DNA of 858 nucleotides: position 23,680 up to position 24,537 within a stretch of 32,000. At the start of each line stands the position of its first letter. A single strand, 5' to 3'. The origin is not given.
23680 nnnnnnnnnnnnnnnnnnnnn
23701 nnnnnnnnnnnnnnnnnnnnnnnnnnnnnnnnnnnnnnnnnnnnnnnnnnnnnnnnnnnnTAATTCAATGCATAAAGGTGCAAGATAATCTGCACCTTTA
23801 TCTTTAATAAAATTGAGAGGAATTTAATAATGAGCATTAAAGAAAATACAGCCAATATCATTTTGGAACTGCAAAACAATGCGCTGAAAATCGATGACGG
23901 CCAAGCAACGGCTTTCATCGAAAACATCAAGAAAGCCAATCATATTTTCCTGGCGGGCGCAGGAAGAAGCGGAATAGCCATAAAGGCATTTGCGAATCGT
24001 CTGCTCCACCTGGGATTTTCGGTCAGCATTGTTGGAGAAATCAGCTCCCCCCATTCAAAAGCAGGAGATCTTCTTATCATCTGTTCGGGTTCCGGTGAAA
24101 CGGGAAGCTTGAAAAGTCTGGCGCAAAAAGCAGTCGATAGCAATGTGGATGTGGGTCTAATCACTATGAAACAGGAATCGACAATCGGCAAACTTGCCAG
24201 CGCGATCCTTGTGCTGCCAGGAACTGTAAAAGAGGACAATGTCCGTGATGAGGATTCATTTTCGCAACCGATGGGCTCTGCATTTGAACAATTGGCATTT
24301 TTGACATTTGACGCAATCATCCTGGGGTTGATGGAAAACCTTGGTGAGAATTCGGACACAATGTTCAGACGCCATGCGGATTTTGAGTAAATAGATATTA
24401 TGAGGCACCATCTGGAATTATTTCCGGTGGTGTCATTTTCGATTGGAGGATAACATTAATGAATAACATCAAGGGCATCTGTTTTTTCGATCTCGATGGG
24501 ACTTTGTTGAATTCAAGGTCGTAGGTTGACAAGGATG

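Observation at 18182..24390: Galactitol-type PTS operon coupled to an Rpe-like epimerase, an SDR and a 6-phospho-3-hexuloisomerase, with no known substrate for this combination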

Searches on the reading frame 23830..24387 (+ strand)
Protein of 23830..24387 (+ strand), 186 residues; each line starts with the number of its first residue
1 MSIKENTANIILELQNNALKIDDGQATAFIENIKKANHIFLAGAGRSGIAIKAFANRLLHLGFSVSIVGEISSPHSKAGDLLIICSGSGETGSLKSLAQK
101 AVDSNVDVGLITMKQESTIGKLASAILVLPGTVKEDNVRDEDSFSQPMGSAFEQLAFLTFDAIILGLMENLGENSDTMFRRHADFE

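Call 5: search_protein_families(library=pfam, proteins=[window:23830-24387:+])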
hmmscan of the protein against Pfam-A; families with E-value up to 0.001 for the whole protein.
window:23830-24387:+ (186 aa): 2 families
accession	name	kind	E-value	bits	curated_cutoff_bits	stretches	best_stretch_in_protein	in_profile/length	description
PF01380.27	SIS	-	3.1e-12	46.8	25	1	33-131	2-106/131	SIS domain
PF13580.11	SIS_2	-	0.00089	19.7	27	0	76-108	101-133/138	SIS domain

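Call 6: search_protein_families(library=ncbifam, proteins=[window:23830-24387:+])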
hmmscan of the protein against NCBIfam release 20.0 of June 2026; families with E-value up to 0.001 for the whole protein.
window:23830-24387:+ (186 aa): 7 families
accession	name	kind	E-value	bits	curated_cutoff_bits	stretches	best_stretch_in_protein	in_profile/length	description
TIGR03127.2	RuMP_HxlB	equivalog_domain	1.7e-59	200.7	160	1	8-186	2-178/178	6-phospho-3-hexuloisomerase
NF041755.1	RuMP_HxlAB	equivalog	1.8e-43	149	500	1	7-186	217-391/391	bifunctional 3-hexulose-6-phosphate synthase/6-phospho-3-hexuloisomerase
NF008590.0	PRK11557.1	equivalog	6.5e-07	29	355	1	3-164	103-260/282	MurR/RpiR family transcriptional regulator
NF040776.2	AlsR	equivalog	2.3e-05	23.4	400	1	33-130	126-228/279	transcriptional repressor AlsR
NF001484.0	PRK00331.1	subfamily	0.00057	18.4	381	1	24-129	274-384/601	isomerizing glutamine--fructose-6-phosphate transaminase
NF008451.0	PRK11302.1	subfamily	0.00065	19.2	296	1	13-158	105-247/286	transcriptional regulator HexR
NF008458.0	PRK11337.1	equivalog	0.00071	18.6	378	1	31-130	136-240/293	MurR/RpiR family transcriptional regulator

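Call 12: search_solved_structures(query=window:23830-24387:+, show_alignments=3)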
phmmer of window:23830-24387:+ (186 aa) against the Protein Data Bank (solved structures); distinct sequences matched with E-value up to 0.001: 6.
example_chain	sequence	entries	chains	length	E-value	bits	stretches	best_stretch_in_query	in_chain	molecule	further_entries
1m3s_A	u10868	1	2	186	9.9e-42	145.9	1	4-186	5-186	Hypothetical protein yckf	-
1viv_A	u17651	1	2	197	1.2e-41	145.6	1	4-186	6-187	Hypothetical protein yckF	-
1vim_A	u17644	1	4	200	1.3e-26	96.7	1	21-183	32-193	Hypothetical protein AF1796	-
9lj9_B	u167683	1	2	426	1.5e-26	96.5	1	19-186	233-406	3-hexulose-6-phosphate synthase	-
1jeo_A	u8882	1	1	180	3.9e-21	78.9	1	26-184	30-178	HYPOTHETICAL PROTEIN MJ1247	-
4ivn_A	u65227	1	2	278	0.00021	24.4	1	11-130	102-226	Transcriptional regulator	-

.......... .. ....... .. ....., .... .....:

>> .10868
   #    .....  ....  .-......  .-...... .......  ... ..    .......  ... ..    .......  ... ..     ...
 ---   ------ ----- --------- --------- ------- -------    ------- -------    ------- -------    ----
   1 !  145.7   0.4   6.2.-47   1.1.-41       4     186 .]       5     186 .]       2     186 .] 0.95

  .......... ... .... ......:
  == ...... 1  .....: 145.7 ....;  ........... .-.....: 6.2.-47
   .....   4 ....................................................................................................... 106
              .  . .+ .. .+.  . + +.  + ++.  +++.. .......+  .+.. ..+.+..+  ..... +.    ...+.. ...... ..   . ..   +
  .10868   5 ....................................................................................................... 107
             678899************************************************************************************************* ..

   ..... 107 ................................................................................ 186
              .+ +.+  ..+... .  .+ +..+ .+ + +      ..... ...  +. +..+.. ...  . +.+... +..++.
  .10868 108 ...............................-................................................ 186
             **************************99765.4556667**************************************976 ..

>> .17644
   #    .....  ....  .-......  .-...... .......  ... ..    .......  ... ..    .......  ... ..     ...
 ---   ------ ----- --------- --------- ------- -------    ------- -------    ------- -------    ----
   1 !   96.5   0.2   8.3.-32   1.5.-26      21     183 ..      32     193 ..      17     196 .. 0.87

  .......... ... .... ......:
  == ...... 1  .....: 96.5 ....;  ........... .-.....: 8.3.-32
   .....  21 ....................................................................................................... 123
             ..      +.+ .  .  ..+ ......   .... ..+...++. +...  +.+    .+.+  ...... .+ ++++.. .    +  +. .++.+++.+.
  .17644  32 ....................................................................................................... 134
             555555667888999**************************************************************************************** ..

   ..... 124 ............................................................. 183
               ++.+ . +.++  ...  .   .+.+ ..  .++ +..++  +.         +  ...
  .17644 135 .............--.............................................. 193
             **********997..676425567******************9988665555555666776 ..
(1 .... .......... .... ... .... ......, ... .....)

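Call 50: search_dna_similar(query=window:23830-24387:+, collection=plasmids, mode=protein, max_rows=60, rows=spread, max_evalue=1e-15)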
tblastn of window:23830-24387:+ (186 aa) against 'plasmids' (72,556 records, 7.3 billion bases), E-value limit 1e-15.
Records with a match: 361; places in all: 379; records where one place covers at least 80% of the query: 361.
Best place of each record, by identity: 60-80% 183; <60% 178.
By first word of the organism name: Enterococcus 150; Staphylococcus 64; Klebsiella 31; Pantoea 16; Priestia 11; Leuconostoc 10; Enterobacter 9; Rhodococcus 8; Salmonella 5; Peribacillus 4; and 32 more.
By predicted mobility (MOB-suite, as given by PLSDB): non-mobilizable 156; conjugative 121; mobilizable 84.
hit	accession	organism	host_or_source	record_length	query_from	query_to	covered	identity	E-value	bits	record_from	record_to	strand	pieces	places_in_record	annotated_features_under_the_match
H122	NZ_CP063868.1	Klebsiella variicola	Psittacus erithacus feces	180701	1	186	100%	73.1%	3e-86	283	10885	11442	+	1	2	hxlB: 6-phospho-3-hexuloisomerase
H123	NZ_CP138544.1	Klebsiella pneumoniae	pure culture,sputum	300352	1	186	100%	73.1%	3e-86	283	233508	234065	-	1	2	hxlB: 6-phospho-3-hexuloisomerase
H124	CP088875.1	Escherichia coli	Homo sapiens,blood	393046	1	186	100%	73.1%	3e-85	280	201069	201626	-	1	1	SIS domain-containing protein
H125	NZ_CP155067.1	Pantoea sp. BRR-3P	single cell,Elaeagnus umbellata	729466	1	186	100%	65.6%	3e-75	252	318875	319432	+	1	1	hxlB: 6-phospho-3-hexuloisomerase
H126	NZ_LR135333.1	Enterococcus faecium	-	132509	10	186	95%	68.4%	1e-76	255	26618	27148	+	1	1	hxlB: 6-phospho-3-hexuloisomerase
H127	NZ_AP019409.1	Enterococcus faecium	Homo sapiens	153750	10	186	95%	68.4%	1e-76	255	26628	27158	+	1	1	hxlB: 6-phospho-3-hexuloisomerase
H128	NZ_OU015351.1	Enterococcus faecium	Homo sapiens,hepatic abscess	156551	10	186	95%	68.4%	1e-76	255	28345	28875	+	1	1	hxlB: 6-phospho-3-hexuloisomerase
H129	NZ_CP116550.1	Enterococcus faecium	Bos taurus,whole organism,fecal sample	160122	10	186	95%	68.4%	1e-76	255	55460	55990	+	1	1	hxlB: 6-phospho-3-hexuloisomerase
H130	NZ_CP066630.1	Enterococcus faecium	Homo sapiens,cell culture,rectal swab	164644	10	186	95%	68.4%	1e-76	255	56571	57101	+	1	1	hxlB: 6-phospho-3-hexuloisomerase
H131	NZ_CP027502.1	Enterococcus faecium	Homo sapiens,blood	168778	10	186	95%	68.4%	1e-76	255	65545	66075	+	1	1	hxlB: 6-phospho-3-hexuloisomerase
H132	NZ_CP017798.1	Enterococcus faecium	Homo sapiens,Peritoneal fluid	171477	10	186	95%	68.4%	1e-76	255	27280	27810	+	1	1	hxlB: 6-phospho-3-hexuloisomerase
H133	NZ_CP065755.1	Enterococcus faecium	Homo sapiens,Rectal swab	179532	10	186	95%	68.4%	1e-76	255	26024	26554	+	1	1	hxlB: 6-phospho-3-hexuloisomerase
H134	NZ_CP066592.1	Enterococcus faecium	Homo sapiens,cell culture,rectal swab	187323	10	186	95%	68.4%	1e-76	255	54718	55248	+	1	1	hxlB: 6-phospho-3-hexuloisomerase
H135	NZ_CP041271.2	Enterococcus faecium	Homo sapiens,feces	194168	10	186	95%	68.4%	1e-76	255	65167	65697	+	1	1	hxlB: 6-phospho-3-hexuloisomerase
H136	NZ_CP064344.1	Enterococcus faecium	-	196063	10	186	95%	68.4%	1e-76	255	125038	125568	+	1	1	hxlB: 6-phospho-3-hexuloisomerase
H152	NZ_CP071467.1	Priestia megaterium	whole organism,Hypersaline environment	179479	1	186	100%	46.3%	7e-41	153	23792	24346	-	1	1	hxlB: 6-phospho-3-hexuloisomerase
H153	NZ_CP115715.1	Klebsiella pneumoniae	Homo sapiens,blood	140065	1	186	100%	45.2%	7e-44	162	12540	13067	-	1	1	hxlB: 6-phospho-3-hexuloisomerase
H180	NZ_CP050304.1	Rhizobium lusitanum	Oxytropis pumilio,cell culture,root ...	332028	20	186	90%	31.1%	1e-19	93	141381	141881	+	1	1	SIS domain-containing protein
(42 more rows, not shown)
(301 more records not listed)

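Call 51: get_annotated_region(hit=H126, flank=10000)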
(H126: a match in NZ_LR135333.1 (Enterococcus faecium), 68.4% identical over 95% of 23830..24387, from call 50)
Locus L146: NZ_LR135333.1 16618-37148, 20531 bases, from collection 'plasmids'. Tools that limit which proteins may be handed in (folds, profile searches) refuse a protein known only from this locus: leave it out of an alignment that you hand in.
description: Enterococcus faecium isolate E7471 plasmid 3
organism: Enterococcus faecium (NCBI taxid 1352)
taxonomy: Bacteria; Bacillota; Bacilli; Lactobacillales; Enterococcaceae; Enterococcus; Enterococcus faecium
host: -; source: -; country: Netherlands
typing (MOB-suite, as given by PLSDB): non-mobilizable; replicon rep_cluster_893
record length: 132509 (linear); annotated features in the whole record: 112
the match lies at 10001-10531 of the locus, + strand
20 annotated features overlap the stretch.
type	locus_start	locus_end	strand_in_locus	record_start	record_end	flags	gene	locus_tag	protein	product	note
CDS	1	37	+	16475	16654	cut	-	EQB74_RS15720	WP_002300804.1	hypothetical protein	-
CDS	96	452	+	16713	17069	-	-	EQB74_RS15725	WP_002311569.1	hypothetical protein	-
CDS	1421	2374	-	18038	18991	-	-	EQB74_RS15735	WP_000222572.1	IS30 family transposase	-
CDS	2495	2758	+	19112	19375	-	-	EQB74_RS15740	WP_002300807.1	uberolysin/carnocyclin family circular bacteriocin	-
CDS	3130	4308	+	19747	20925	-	-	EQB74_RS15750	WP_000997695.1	IS256-like element ISEf1 family transposase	GO:0006313 - DNA transposition [Evidence IEA]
CDS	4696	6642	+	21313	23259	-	-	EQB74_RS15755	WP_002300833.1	PTS sugar transporter subunit IIA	-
CDS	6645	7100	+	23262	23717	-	-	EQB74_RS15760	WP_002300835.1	PTS sugar transporter subunit IIA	GO:0008643 - carbohydrate transport [Evidence IEA]; GO:0009401 - phosphoenolpyruvate-dependent sugar phosphotransferase ...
CDS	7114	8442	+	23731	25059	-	-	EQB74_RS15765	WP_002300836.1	PTS transporter subunit IIC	GO:0009401 - phosphoenolpyruvate-dependent sugar phosphotransferase system [Evidence IEA]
CDS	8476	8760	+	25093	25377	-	-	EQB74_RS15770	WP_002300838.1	PTS sugar transporter subunit IIB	GO:0008643 - carbohydrate transport [Evidence IEA]; GO:0009401 - phosphoenolpyruvate-dependent sugar phosphotransferase ...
CDS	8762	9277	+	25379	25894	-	-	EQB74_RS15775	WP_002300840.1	YjbQ family protein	-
CDS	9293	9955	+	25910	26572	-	rpe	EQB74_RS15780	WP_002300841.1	ribulose-phosphate 3-epimerase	GO:0006098 - pentose-phosphate shunt [Evidence IEA]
CDS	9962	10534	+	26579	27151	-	hxlB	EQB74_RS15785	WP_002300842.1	6-phospho-3-hexuloisomerase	GO:1901135 - carbohydrate derivative metabolic process [Evidence IEA]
CDS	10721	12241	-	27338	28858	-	-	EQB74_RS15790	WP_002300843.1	IS66 family transposase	-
CDS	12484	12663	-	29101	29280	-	tnpB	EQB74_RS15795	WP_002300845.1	IS66 family insertion sequence element accessory protein TnpB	-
CDS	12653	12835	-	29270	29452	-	-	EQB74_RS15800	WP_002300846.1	hypothetical protein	-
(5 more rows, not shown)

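Call 52: get_annotated_region(hit=H152, flank=8000)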
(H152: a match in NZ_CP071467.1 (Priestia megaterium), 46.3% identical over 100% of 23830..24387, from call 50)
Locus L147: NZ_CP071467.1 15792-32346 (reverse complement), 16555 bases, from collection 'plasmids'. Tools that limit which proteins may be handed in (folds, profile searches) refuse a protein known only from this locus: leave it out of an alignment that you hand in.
description: Priestia megaterium strain H2 plasmid punamed1, complete sequence
organism: Priestia megaterium (NCBI taxid 1404)
taxonomy: Bacteria; Bacillota; Bacilli; Bacillales; Bacillaceae; Priestia; Priestia megaterium
host: -; source: whole organism,Hypersaline environment; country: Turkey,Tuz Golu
typing (MOB-suite, as given by PLSDB): mobilizable; replicon rep_cluster_385; relaxase MOBP
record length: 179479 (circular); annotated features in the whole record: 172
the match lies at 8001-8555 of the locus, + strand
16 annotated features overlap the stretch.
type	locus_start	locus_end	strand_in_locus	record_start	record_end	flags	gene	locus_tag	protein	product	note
CDS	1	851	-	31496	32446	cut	trxB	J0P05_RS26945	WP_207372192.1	thioredoxin-disulfide reductase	-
CDS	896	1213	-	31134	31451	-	trxA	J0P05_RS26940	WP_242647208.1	thioredoxin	-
CDS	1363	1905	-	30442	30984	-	-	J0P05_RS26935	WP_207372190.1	peroxiredoxin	-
CDS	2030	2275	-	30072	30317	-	-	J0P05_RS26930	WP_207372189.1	hypothetical protein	-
CDS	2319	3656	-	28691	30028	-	-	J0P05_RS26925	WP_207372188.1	glucose-6-phosphate isomerase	GO:0006096 - glycolytic process [Evidence IEA]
CDS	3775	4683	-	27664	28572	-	gnd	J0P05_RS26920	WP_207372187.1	phosphogluconate dehydrogenase (NAD(+)-dependent, decarboxylating)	GO:0006098 - pentose-phosphate shunt [Evidence IEA]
CDS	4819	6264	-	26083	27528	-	zwf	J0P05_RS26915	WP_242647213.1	glucose-6-phosphate dehydrogenase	GO:0006098 - pentose-phosphate shunt [Evidence IEA]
CDS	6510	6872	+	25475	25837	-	-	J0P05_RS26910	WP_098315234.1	winged helix-turn-helix transcriptional regulator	-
CDS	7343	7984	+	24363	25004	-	hxlA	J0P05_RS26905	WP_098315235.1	3-hexulose-6-phosphate synthase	GO:0019647 - formaldehyde assimilation via ribulose monophosphate cycle [Evidence IEA]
CDS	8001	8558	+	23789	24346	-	hxlB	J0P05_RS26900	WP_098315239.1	6-phospho-3-hexuloisomerase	GO:1901135 - carbohydrate derivative metabolic process [Evidence IEA]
CDS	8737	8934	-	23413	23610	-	-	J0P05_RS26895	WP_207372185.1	IDEAL domain-containing protein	-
CDS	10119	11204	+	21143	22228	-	-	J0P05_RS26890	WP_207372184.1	endospore germination permease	GO:0009847 - spore germination [Evidence IEA]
CDS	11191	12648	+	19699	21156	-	-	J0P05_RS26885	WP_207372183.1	spore germination protein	GO:0009847 - spore germination [Evidence IEA]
CDS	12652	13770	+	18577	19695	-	-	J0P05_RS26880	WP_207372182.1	Ger(x)C family spore germination protein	GO:0030436 - asexual sporulation [Evidence IEA]; GO:0009847 - spore germination [Evidence IEA]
CDS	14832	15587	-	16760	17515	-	-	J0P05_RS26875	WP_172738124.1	SDR family oxidoreductase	-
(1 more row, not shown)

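Call 53: get_annotated_region(hit=H153, flank=9000)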
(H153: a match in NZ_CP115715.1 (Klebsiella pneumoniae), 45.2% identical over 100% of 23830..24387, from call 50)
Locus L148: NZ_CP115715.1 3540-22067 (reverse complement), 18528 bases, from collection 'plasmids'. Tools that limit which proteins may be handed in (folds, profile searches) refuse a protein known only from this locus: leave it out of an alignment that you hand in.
description: Klebsiella pneumoniae strain KPN0421 plasmid pKPN0421-1, complete sequence
organism: Klebsiella pneumoniae (NCBI taxid 573)
taxonomy: Bacteria; Pseudomonadota; Gammaproteobacteria; Enterobacterales; Enterobacteriaceae; Klebsiella; Klebsiella pneumoniae
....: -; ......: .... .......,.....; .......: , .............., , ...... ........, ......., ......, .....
typing (MOB-suite, as given by PLSDB): conjugative; replicon IncFII,IncR,rep_cluster_2183; relaxase MOBF,MOBF; mating-pair formation MPF_F
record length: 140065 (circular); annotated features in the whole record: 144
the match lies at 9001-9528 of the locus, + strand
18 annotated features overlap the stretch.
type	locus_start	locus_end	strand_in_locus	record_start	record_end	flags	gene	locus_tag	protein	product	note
CDS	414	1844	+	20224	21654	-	-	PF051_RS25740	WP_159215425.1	AAA family ATPase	-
CDS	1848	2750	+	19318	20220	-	-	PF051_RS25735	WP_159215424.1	DUF4435 domain-containing protein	-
CDS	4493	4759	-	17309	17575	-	-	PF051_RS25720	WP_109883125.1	DUF1778 domain-containing protein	-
CDS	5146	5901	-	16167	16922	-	-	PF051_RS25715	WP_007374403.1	DeoR/GlpR family DNA-binding transcription regulator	-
CDS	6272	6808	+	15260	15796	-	-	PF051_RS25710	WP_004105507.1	RpiB/LacA/LacB family sugar-phosphate isomerase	-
CDS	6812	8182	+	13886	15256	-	-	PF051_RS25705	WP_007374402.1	PTS transporter subunit IIC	GO:0009401 - phosphoenolpyruvate-dependent sugar phosphotransferase system [Evidence IEA]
CDS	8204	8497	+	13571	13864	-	-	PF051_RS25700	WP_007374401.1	PTS sugar transporter subunit IIB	GO:0008643 - carbohydrate transport [Evidence IEA]; GO:0009401 - phosphoenolpyruvate-dependent sugar phosphotransferase ...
CDS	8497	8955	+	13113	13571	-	-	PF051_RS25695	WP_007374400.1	PTS sugar transporter subunit IIA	GO:0008643 - carbohydrate transport [Evidence IEA]; GO:0009401 - phosphoenolpyruvate-dependent sugar phosphotransferase ...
CDS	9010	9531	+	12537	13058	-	hxlB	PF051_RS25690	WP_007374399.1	6-phospho-3-hexuloisomerase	GO:1901135 - carbohydrate derivative metabolic process [Evidence IEA]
CDS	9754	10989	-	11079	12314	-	-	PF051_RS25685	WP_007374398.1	PatB family C-S lyase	GO:0009058 - biosynthetic process [Evidence IEA]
CDS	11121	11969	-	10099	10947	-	-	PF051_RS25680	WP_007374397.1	DMT family transporter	GO:0055085 - transmembrane transport [Evidence IEA]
CDS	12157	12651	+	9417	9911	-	-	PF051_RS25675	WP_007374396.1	thioredoxin family protein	-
CDS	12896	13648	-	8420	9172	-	-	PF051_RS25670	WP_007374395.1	alpha/beta hydrolase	-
CDS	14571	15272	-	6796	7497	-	-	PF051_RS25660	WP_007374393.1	DsbA family oxidoreductase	-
CDS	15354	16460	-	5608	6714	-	-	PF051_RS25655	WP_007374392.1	alkene reductase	-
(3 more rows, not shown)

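Call 54: get_annotated_region(hit=H125, flank=9000)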
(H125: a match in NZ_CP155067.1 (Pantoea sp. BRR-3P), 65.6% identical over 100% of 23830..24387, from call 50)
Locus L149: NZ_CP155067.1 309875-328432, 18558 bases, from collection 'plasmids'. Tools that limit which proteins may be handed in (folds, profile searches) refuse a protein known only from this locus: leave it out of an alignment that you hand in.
description: Pantoea sp. BRR-3P plasmid unnamed1, complete sequence
organism: Pantoea sp. BRR-3P (NCBI taxid 3141541)
taxonomy: Bacteria; Pseudomonadota; Gammaproteobacteria; Enterobacterales; Erwiniaceae; Pantoea; Pantoea sp. BRR-3P
host: -; source: single cell,Elaeagnus umbellata; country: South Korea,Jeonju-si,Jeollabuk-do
typing (MOB-suite, as given by PLSDB): non-mobilizable; replicon rep_cluster_1232
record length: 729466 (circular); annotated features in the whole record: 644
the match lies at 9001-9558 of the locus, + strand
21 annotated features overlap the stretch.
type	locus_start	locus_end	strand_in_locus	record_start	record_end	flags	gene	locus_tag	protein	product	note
CDS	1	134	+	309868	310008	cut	-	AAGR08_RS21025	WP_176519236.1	hypothetical protein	-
CDS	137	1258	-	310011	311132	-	-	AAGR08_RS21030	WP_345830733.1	MFS transporter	GO:0055085 - transmembrane transport [Evidence IEA]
CDS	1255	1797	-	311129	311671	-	-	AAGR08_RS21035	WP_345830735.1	TetR/AcrR family transcriptional regulator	GO:0006355 - regulation of DNA-templated transcription [Evidence IEA]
CDS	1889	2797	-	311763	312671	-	-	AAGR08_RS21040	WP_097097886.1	LysR family transcriptional regulator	-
CDS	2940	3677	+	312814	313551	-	-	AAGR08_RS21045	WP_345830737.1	SDR family oxidoreductase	-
CDS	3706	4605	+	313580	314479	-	-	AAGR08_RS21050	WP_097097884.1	SDR family NAD(P)-dependent oxidoreductase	-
CDS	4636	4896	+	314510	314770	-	-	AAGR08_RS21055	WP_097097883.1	hypothetical protein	-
CDS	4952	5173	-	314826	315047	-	-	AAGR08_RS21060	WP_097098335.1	hypothetical protein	-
CDS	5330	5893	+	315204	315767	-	-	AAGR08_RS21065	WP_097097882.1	TetR/AcrR family transcriptional regulator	GO:0006355 - regulation of DNA-templated transcription [Evidence IEA]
CDS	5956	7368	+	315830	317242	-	-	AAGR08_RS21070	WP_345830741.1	aldehyde dehydrogenase family protein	-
CDS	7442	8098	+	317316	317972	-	-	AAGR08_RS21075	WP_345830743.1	epimerase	-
CDS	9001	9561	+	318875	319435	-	hxlB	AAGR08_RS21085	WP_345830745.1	6-phospho-3-hexuloisomerase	GO:1901135 - carbohydrate derivative metabolic process [Evidence IEA]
CDS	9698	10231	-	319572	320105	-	-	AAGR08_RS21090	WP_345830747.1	GNAT family N-acetyltransferase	-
CDS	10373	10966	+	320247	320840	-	-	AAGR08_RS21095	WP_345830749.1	LuxR C-terminal-related transcriptional regulator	GO:0006355 - regulation of DNA-templated transcription [Evidence IEA]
CDS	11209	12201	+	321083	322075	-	-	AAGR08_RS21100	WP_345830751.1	sugar phosphate isomerase/epimerase family protein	-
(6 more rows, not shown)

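Call 55: get_annotated_region(hit=H180, flank=9000)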
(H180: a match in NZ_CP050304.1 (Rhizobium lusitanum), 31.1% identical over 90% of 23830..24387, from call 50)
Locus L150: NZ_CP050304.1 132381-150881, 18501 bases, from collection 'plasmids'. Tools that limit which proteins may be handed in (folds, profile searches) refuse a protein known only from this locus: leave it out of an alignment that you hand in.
description: Rhizobium lusitanum strain 629 plasmid p_2, complete sequence
organism: Rhizobium lusitanum (NCBI taxid 293958)
taxonomy: Bacteria; Pseudomonadota; Alphaproteobacteria; Hyphomicrobiales; Rhizobiaceae; Rhizobium; Rhizobium lusitanum
host: -; source: Oxytropis pumilio,cell culture,root nodule; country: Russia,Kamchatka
typing (MOB-suite, as given by PLSDB): conjugative; relaxase MOBQ; mating-pair formation MPF_T
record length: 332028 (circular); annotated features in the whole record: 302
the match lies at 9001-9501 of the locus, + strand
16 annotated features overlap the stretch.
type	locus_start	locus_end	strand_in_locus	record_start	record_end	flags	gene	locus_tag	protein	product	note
CDS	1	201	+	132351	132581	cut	trbK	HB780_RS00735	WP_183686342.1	entry exclusion protein TrbK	GO:0009292 - horizontal gene transfer [Evidence IEA]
CDS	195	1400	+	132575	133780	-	trbL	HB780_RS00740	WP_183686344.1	P-type conjugative transfer protein TrbL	GO:0009291 - unidirectional conjugation [Evidence IEA]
CDS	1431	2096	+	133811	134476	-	-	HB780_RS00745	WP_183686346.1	conjugal transfer protein TrbF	-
CDS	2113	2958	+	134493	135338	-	trbG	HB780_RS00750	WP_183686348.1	P-type conjugative transfer protein TrbG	GO:0009291 - unidirectional conjugation [Evidence IEA]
CDS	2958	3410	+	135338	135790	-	trbH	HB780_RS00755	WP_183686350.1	conjugal transfer protein TrbH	-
CDS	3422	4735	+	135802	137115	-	trbI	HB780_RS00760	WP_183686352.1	IncP-type conjugal transfer protein TrbI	-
CDS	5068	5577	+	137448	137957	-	-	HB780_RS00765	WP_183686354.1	hypothetical protein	-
CDS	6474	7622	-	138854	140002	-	-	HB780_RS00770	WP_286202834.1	LacI family DNA-binding transcriptional regulator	GO:0006355 - regulation of DNA-templated transcription [Evidence IEA]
CDS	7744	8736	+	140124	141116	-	-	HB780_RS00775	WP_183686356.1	substrate-binding domain-containing protein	-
CDS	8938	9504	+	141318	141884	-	-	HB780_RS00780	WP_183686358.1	SIS domain-containing protein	-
CDS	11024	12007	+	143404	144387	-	-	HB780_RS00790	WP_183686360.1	ABC transporter permease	GO:0008643 - carbohydrate transport [Evidence IEA]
CDS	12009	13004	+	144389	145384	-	-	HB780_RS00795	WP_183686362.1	ABC transporter permease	GO:0008643 - carbohydrate transport [Evidence IEA]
CDS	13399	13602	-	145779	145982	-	-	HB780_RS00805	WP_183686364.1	tannase/feruloyl esterase family alpha/beta hydrolase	-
CDS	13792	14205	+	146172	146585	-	-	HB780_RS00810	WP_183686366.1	hypothetical protein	-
CDS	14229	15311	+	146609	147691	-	-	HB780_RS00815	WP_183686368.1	efflux RND transporter periplasmic adaptor subunit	GO:0006810 - transport [Evidence IEA]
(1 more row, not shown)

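Call 60: search_protein_families(library=ncbifam, proteins=[L146:8762-9274:+, L146:9293-9952:+, L146:7114-8439:+], max_evalue=1e-8)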
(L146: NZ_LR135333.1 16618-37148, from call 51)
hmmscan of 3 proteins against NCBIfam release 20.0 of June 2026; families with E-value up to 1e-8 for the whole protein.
L146:8762-9274:+ (171 aa): 1 family
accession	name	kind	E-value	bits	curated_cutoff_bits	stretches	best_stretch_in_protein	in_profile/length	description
TIGR00149.1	TIGR00149_YjbQ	hypoth_equivalog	3.9e-18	65.5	67.75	1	115-170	79-131/132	secondary thiamine-phosphate synthase enzyme YjbQ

L146:9293-9952:+ (220 aa): 6 families
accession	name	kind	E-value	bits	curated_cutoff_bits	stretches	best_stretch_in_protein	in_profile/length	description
NF004076.0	PRK05581.1-4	subfamily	8e-70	234.5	165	1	2-210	6-213/221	ribulose-phosphate 3-epimerase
TIGR01163.1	rpe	equivalog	1.1e-66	224.3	212.6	1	3-212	2-210/211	ribulose-phosphate 3-epimerase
NF007266.0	PRK09722.1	equivalog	3.7e-57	193.4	271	1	1-216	3-219/230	D-allulose 6-phosphate 3-epimerase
NF005986.0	PRK08091.1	equivalog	1.5e-24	87.2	264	1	8-202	20-214/229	ribulose-phosphate 3-epimerase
NF005944.0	PRK08005.1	equivalog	8.4e-22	77.4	376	1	1-203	1-199/210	ribulose-phosphate 3 epimerase family protein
NF010658.0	PRK14057.1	equivalog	3.9e-16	59.3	530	1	20-200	39-226/254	epimerase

L146:7114-8439:+ (442 aa): 1 family
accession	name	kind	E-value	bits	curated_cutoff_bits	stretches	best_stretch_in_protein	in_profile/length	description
TIGR00827.1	EIIC-GAT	subfamily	2.1e-115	385.9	542.2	1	12-393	2-383/407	galactitol-specific PTS transporter subunit IIC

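Call 82: search_protein_families(library=pfam, proteins=[L146:8762-9274:+], max_evalue=1)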
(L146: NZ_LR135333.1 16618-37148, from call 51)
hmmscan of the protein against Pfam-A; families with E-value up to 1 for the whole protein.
L146:8762-9274:+ (171 aa): 2 families
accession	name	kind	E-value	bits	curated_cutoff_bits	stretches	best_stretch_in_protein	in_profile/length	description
PF01894.22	UPF0047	-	1.9e-21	76.8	27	1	21-165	1-114/117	Uncharacterised protein family UPF0047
PF25270.1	Khk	-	0.088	12.4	35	1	133-161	135-163/365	Prokaryotic ketohexokinase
